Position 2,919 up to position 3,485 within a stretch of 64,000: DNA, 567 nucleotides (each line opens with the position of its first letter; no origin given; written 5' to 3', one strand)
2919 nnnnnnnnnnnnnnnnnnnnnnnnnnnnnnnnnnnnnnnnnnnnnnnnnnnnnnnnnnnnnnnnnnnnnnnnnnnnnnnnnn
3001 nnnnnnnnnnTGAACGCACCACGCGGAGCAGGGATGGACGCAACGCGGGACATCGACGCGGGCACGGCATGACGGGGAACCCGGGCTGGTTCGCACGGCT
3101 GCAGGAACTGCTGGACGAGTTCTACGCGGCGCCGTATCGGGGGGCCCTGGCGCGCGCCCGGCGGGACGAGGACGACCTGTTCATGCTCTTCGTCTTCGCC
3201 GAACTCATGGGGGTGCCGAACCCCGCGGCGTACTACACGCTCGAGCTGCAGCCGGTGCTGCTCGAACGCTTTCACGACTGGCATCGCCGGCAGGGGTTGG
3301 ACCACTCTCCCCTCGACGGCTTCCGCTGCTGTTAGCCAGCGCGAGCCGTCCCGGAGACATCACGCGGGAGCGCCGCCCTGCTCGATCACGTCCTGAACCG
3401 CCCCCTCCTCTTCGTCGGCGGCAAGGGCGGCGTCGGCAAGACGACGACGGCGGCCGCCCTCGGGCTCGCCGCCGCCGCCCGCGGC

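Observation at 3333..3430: ArsA-type ATPase lacks any canonical start codon and lies in frame behind the single TAG that ends the CC-terminal small protein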

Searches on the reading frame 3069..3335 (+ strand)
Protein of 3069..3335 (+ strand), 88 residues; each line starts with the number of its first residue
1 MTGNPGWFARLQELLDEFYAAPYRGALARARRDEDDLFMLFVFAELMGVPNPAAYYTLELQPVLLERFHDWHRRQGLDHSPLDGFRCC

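Call 4: search_protein_families(library=ncbifam, proteins=[window:3069-3332:+], max_evalue=0.01)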
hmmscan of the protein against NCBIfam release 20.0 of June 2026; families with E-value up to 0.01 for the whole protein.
window:3069-3332:+ (88 aa): 1 family
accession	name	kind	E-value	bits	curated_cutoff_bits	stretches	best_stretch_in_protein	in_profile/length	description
NF041419.1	CC_star_Cory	equivalog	2.5e-38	129.9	80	1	10-88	2-80/80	cory-CC-star protein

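Call 5: search_protein_families(library=pfam, proteins=[window:3069-3332:+], max_evalue=0.01)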
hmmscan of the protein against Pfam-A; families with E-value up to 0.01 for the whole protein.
window:3069-3332:+ (88 aa): 0 families

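Call 6: find_homologous_proteins(query=window:3069-3332:+)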
Query window:3069-3332:+ (88 aa): 748 proteins with E <= 0.001 among 748 candidates; the best 120 are listed.
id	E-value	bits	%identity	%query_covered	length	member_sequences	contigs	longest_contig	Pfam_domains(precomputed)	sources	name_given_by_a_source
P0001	6.1e-51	189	95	97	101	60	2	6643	PF25952.1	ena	-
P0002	8.4e-51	188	96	95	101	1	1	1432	PF25952.1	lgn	-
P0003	3.6e-50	186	96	94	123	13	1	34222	PF25952.1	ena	-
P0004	7.9e-50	185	93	99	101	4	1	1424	PF25952.1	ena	-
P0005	2.0e-49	184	92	97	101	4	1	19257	PF25952.1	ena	-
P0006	6.2e-49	182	94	97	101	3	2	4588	PF25952.1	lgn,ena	-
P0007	6.6e-49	182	95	95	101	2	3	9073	PF25952.1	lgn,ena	-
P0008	6.7e-49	182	94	97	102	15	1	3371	PF25952.1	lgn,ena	-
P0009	1.2e-48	181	91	97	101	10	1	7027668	PF25952.1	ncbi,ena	-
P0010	1.7e-48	181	93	97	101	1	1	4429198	PF25952.1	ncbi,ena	-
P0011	4.1e-48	179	90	98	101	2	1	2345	PF25952.1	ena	-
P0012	9.8e-47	175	83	100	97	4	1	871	PF25952.1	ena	-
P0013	1.2e-45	172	84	100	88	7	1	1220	PF25952.1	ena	-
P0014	1.4e-44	168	84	100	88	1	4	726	PF25952.1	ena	-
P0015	7.7e-44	166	82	99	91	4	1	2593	PF25952.1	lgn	-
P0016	7.7e-44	166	82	100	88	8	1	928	PF25952.1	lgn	-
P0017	8.1e-44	166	83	100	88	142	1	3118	PF25952.1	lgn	-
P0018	1.3e-43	165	83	100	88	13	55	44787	PF25952.1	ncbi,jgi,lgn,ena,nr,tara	ncbi:MAG TPA: DNA helicase [Acidobacteria bacterium]|jgi:hypothetical protein|nr:cory-CC-star protei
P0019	1.4e-43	165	81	100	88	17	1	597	PF25952.1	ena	-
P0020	1.7e-43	165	82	100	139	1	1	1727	PF25952.1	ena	-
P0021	2.4e-43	164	81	100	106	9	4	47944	PF25952.1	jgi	-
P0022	5.9e-43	163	81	100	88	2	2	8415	PF25952.1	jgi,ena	-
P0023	1.1e-42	162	80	100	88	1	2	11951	PF25952.1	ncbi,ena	-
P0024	2.6e-42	161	80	100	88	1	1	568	PF25952.1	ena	-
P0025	2.7e-42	161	81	100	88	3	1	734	PF25952.1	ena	-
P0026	3.0e-42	161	80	94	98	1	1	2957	PF25952.1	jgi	jgi:hypothetical protein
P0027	3.2e-42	161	84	92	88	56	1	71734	PF25952.1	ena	-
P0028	3.7e-42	160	80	100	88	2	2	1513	PF25952.1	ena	-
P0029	3.7e-42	160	83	93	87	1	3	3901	PF25952.1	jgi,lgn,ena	jgi:hypothetical protein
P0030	7.4e-42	159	81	95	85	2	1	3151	PF25952.1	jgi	jgi:hypothetical protein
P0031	7.5e-42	159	80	97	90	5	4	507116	PF25952.1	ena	-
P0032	7.7e-42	159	82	93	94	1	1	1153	PF25952.1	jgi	jgi:hypothetical protein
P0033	9.2e-42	159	80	100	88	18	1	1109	PF25952.1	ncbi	-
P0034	1.4e-41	159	77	100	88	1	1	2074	PF25952.1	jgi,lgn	jgi:hypothetical protein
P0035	1.7e-41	158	80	100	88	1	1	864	PF25952.1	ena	-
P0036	1.8e-41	158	76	100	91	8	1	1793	PF25952.1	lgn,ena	-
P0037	4.7e-41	157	75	100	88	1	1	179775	PF25952.1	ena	-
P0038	5.3e-41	157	87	86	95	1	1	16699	PF25952.1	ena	-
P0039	6.9e-41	156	85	89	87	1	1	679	PF25952.1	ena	-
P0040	7.7e-41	156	76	100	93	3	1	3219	PF25952.1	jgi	-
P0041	8.2e-41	156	79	93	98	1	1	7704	PF25952.1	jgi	jgi:hypothetical protein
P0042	1.4e-40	155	84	92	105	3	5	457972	PF25952.1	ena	-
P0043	1.7e-40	155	81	92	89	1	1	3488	PF25952.1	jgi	jgi:hypothetical protein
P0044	1.7e-40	155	80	98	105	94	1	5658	PF25952.1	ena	-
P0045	2.1e-40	155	82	90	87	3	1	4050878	PF25952.1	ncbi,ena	-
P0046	2.4e-40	155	81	92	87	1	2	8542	PF25952.1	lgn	-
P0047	2.7e-40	154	77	93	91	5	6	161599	PF25952.1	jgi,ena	jgi:hypothetical protein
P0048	2.8e-40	154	80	95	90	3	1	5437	PF25952.1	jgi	jgi:hypothetical protein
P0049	2.8e-40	154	87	86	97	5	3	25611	PF25952.1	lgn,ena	-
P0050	2.9e-40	154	84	92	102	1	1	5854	PF25952.1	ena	-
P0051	3.3e-40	154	76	94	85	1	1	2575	PF25952.1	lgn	-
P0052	3.4e-40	154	81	92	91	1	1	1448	PF25952.1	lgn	-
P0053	3.4e-40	154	77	99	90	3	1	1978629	PF25952.1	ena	-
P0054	3.4e-40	154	76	99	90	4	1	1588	PF25952.1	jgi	-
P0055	3.5e-40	154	81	92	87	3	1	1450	PF25952.1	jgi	jgi:hypothetical protein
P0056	3.8e-40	154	80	92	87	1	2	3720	PF25952.1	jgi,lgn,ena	jgi:hypothetical protein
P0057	4.9e-40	154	84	91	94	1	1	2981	PF25952.1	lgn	-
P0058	5.0e-40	154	85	90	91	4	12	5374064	PF25952.1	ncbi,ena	-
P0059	5.8e-40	153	73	100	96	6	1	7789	PF25952.1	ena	-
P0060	6.0e-40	153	85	90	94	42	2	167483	PF25952.1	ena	-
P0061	6.4e-40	153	79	92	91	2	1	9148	PF25952.1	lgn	-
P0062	6.9e-40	153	86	86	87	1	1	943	PF25952.1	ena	-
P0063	7.4e-40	153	79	92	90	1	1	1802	PF25952.1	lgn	-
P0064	7.4e-40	153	75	100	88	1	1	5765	PF25952.1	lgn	-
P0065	7.7e-40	153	74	100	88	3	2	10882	PF25952.1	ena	-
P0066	7.9e-40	153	77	94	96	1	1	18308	PF25952.1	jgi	jgi:hypothetical protein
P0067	8.7e-40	153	80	93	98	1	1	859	PF25952.1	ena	-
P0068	1.2e-39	152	77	93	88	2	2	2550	PF25952.1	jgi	jgi:hypothetical protein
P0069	1.2e-39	152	80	94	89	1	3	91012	PF25952.1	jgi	jgi:hypothetical protein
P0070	1.3e-39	152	76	94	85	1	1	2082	PF25952.1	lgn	-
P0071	1.4e-39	152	78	93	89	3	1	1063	PF25952.1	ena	-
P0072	1.5e-39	152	81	92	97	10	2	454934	PF25952.1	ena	-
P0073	1.6e-39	152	76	93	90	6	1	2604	PF25952.1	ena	-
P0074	2.1e-39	152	81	88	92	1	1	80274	PF25952.1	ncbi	ncbi:MAG: cory-CC-star protein [Vicinamibacterales bacterium]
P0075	3.4e-39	151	75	92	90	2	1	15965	PF25952.1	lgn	-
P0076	3.8e-39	151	74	93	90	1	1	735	PF25952.1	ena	-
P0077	3.9e-39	151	85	85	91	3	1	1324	PF25952.1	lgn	-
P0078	4.1e-39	151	74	93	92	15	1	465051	PF25952.1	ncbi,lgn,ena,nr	ncbi:MAG: DNA helicase [Idiomarina sp.]|nr:cory-CC-star protein [Idiomarina sp.] MCJ8315489.1 DNA he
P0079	4.1e-39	151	75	100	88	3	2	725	PF25952.1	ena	-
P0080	4.9e-39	150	75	97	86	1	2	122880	PF25952.1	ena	-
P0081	5.1e-39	150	73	100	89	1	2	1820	PF25952.1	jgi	jgi:hypothetical protein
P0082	5.2e-39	150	82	90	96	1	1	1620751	PF25952.1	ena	-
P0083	6.4e-39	150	79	93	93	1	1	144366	PF25952.1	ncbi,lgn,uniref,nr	ncbi:cory-CC-star protein [Halomonas sp. HP20-15]|uniref:cory-CC-star protein n=1 Tax=Halomonas sp. 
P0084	6.5e-39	150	86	82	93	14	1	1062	PF25952.1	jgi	-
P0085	7.5e-39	150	70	100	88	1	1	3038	PF25952.1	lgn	-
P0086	7.6e-39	150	80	92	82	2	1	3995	PF25952.1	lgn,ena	-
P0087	8.1e-39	150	75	94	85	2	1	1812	PF25952.1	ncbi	-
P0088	8.7e-39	150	77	100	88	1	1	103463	PF25952.1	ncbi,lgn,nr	ncbi:MAG: cory-CC-star protein [Vicinamibacterales bacterium]|nr:cory-CC-star protein [Vicinamibacte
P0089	8.8e-39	150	72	100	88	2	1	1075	PF25952.1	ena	-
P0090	9.6e-39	149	75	99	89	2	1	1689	PF25952.1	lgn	-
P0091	1.0e-38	149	79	92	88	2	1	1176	PF25952.1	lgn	-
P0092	1.1e-38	149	78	92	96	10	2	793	PF25952.1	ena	-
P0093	1.2e-38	149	86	82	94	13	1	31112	PF25952.1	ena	-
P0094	1.2e-38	149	76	93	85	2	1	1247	PF25952.1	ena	-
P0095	1.2e-38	149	76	93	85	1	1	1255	PF25952.1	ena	-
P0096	1.2e-38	149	81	89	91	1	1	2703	PF25952.1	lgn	-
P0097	1.3e-38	149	73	100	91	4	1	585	PF25952.1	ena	-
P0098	1.3e-38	149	73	100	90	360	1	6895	PF25952.1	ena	-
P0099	1.4e-38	149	72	99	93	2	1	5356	PF25952.1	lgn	-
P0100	1.4e-38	149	78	93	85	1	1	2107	PF25952.1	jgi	jgi:hypothetical protein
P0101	1.4e-38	149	75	92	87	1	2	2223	PF25952.1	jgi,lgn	-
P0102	1.9e-38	148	70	100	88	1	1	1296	PF25952.1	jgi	-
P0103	2.0e-38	148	75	94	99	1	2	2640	PF25952.1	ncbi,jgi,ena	jgi:hypothetical protein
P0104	2.0e-38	148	80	91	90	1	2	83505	PF25952.1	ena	-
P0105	2.1e-38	148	80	90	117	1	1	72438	PF25952.1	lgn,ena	-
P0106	2.2e-38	148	78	88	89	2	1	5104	PF25952.1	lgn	-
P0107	2.4e-38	148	81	90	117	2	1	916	PF25952.1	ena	-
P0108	2.5e-38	148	78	90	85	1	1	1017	PF25952.1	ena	-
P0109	2.7e-38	148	80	90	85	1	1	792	PF25952.1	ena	-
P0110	2.7e-38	148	73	93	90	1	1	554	PF25952.1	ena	-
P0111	2.8e-38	148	82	90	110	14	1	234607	PF25952.1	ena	-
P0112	2.8e-38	148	76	94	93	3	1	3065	PF25952.1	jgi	-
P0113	2.9e-38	148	75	94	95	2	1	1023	PF25952.1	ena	-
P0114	2.9e-38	148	72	94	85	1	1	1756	PF25952.1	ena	-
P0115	3.1e-38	148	77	92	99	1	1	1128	PF25952.1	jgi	-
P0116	3.1e-38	148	75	92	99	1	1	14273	PF25952.1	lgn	-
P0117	3.1e-38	148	76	90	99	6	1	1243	PF25952.1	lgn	-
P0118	3.2e-38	148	77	98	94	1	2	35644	PF25952.1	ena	-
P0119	3.2e-38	148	74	93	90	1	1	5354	PF25952.1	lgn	-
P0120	3.9e-38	148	76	90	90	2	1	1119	PF25952.1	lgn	-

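Call 10: find_encoding_contigs(protein=window:3069-3335:+, flank=4000, max_places=6)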
Protein window:3069-3335:+ (88 aa): 21 contigs read that carry it; 6 places shown.
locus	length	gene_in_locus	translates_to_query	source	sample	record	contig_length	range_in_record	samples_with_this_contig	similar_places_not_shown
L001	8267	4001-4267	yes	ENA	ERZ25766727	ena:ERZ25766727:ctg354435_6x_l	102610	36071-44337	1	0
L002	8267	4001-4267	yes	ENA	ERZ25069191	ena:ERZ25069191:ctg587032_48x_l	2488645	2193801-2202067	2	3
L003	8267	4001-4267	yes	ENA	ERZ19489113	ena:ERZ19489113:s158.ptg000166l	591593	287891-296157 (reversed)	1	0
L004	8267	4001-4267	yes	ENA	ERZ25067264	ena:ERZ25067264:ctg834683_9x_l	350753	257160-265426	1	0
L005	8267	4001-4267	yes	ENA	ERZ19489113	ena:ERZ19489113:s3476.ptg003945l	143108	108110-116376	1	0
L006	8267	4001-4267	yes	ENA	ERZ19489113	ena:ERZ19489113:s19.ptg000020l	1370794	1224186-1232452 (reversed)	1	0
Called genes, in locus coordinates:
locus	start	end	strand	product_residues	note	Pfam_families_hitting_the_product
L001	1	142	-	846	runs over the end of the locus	PF12704:MacB_PCD (weak), PF02687:FtsX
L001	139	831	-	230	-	PF00005:ABC_tran, PF02463:SMC_N (faint), PF13304:AAA_21 (faint)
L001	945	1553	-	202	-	PF25182:NonGDSL (weak), PF00657:Lipase_GDSL, PF13472:Lipase_GDSL_2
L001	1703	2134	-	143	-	PF10861:DUF2784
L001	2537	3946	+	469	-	PF02554:CstA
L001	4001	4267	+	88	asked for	PF25952:DUF7990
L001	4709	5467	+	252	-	PF02374:ArsA_ATPase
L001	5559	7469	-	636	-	PF13620:CarboxypepD_reg, PF08450:SGL (faint), PF24684:Vgb_lyase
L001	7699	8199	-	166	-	-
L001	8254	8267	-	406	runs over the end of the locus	PF13304:AAA_21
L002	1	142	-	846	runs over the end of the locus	PF12704:MacB_PCD (weak), PF02687:FtsX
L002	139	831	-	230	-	PF00005:ABC_tran, PF02463:SMC_N (faint), PF13304:AAA_21 (faint)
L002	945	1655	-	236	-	PF25182:NonGDSL (weak), PF00657:Lipase_GDSL, PF13472:Lipase_GDSL_2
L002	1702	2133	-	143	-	PF10861:DUF2784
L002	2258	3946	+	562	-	PF02554:CstA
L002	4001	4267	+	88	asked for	PF25952:DUF7990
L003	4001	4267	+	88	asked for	PF25952:DUF7990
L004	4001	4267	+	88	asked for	PF25952:DUF7990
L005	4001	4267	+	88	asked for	PF25952:DUF7990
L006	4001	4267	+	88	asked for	PF25952:DUF7990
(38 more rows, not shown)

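Call 11: find_encoding_contigs(protein=P0009, flank=4000, max_places=4)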
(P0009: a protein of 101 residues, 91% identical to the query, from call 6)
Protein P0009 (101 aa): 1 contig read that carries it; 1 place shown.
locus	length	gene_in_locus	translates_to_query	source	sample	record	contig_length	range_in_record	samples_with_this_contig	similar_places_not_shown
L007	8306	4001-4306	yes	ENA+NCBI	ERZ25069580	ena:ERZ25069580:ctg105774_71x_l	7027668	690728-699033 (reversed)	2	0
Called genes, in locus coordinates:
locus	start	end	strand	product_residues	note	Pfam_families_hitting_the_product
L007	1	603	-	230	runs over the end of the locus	PF00005:ABC_tran, PF02463:SMC_N (faint), PF13304:AAA_21 (weak)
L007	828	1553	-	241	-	PF25182:NonGDSL (weak), PF00657:Lipase_GDSL, PF13472:Lipase_GDSL_2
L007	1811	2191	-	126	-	PF10861:DUF2784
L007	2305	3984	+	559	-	PF02554:CstA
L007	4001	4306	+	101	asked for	PF25952:DUF7990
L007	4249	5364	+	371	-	PF01656:CbiA, PF02374:ArsA_ATPase, PF13614:AAA_31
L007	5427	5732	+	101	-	-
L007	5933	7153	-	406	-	PF13304:AAA_21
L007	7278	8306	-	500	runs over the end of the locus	PF05221:AdoHcyase, PF00670:AdoHcyase_NAD, PF02826:2-Hacid_dh_C, PF01488:Shikimate_DH (faint), PF02254:TrkA_N (faint)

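Call 12: find_encoding_contigs(protein=P0010, flank=4000, max_places=4)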
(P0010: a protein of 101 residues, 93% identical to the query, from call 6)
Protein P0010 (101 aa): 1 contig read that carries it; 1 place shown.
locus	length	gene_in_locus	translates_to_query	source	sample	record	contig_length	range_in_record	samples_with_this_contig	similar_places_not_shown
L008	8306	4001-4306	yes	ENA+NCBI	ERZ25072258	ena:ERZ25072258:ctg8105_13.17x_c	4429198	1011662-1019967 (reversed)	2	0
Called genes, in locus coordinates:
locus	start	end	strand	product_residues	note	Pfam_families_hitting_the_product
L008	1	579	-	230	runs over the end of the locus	PF00005:ABC_tran, PF02463:SMC_N (faint), PF13304:AAA_21 (faint)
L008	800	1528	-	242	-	PF25182:NonGDSL (weak), PF00657:Lipase_GDSL, PF13472:Lipase_GDSL_2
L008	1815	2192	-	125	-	PF10861:DUF2784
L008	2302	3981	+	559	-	PF02554:CstA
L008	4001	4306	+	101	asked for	PF25952:DUF7990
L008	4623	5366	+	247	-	PF02374:ArsA_ATPase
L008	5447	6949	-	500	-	PF05221:AdoHcyase, PF00670:AdoHcyase_NAD, PF02826:2-Hacid_dh_C, PF01488:Shikimate_DH (faint), PF02254:TrkA_N (faint)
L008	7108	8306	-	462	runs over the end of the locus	PF13570:Beta-prop_ACSF4 (faint), PF13360:PQQ_2, PF01011:PQQ (faint)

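Call 17: find_related_loci(query=A1, collection=genome_contigs, flank=3000)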
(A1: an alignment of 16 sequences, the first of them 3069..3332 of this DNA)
Query A1 (88 aa) in genome_contigs; peptide patterns used: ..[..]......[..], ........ (x = any residue, [..] = any of these).
600 stretches matched a pattern (row limit reached: there are more); 591 encode a relative of the query (tblastn E <= 1e-3); the best 80 are kept; 80 distinct loci.
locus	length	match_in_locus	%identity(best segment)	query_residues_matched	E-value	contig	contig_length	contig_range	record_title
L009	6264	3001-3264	98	1-88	5e-56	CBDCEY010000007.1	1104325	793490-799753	MAG: Vicinamibacterales bacterium isolate 91d79e5c-02a4-4b4d-8047-b2bdf700176b genome assembly, contig: contig_7, whole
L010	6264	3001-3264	95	1-88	8e-56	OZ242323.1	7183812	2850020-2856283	MAG: Vicinamibacterales bacterium isolate 8c3855b2-ceca-4187-9ff2-440907630a03 genome assembly, chromosome: 1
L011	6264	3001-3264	94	1-88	1e-55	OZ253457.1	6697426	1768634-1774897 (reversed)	MAG: Vicinamibacterales bacterium isolate 96a1e1f6-da0d-41ae-928b-732dd312bced genome assembly, chromosome: 1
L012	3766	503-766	93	1-88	7e-54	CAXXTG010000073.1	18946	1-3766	MAG: Vicinamibacterales bacterium isolate cdfb1a10-b860-4899-88b7-affdfcb54827 genome assembly, contig: contig_73, whole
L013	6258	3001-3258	91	3-88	2e-53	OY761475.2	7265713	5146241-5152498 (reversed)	MAG: Vicinamibacterales bacterium isolate 01def6b1-0c8c-435d-859a-076764f3ef92 genome assembly, chromosome: 1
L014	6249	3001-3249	96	6-88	6e-53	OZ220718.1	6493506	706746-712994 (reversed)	MAG: Vicinamibacterales bacterium isolate 0ce2d42f-2bf0-44bc-a671-070680eb922c genome assembly, chromosome: 1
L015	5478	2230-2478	98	6-88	3e-52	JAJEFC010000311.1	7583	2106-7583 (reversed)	MAG: Vicinamibacteria bacterium isolate p16x34bins.66 k141_842073, whole genome shotgun sequence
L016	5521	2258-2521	92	1-88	3e-52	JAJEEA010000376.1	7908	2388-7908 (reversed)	MAG: Vicinamibacteria bacterium isolate p16x33bins.71 k141_1023954, whole genome shotgun sequence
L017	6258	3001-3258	92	3-88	2e-52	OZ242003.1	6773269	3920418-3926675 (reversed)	MAG: Vicinamibacterales bacterium isolate a81303e6-5222-43c3-8420-e6164aabff0e genome assembly, chromosome: 1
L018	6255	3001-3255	92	4-88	9e-52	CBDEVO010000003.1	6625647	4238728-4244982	MAG: Vicinamibacterales bacterium isolate af2fa338-4f39-4c0d-83fa-ec8062318583 genome assembly, contig: contig_3, whole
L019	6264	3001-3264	84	1-88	3e-48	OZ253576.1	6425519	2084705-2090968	MAG: Vicinamibacterales bacterium isolate 6a0cd737-ee79-44fe-98ec-e457d3034484 genome assembly, chromosome: 1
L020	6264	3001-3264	81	1-88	5e-47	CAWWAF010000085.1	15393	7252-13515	MAG TPA_asm: uncultured bacterium isolate ERR3589567_binner13_78 genome assembly, contig: ERZ7462743.2994, whole genome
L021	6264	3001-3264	83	1-88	2e-46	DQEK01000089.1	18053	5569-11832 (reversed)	MAG TPA_asm: Acidobacteria bacterium isolate UBA9620 contig_90283, whole genome shotgun sequence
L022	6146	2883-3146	80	1-88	1e-45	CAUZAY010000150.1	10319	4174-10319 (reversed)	MAG: Vicinamibacteria bacterium isolate CB11b_AW.47 genome assembly, contig: Ga0310124_10003624, whole genome shotgun se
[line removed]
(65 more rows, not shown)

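Call 39: search_protein_families(library=pfam, proteins=[window:3069-3332:+], max_evalue=10)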
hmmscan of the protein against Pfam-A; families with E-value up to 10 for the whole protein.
window:3069-3332:+ (88 aa): 0 families
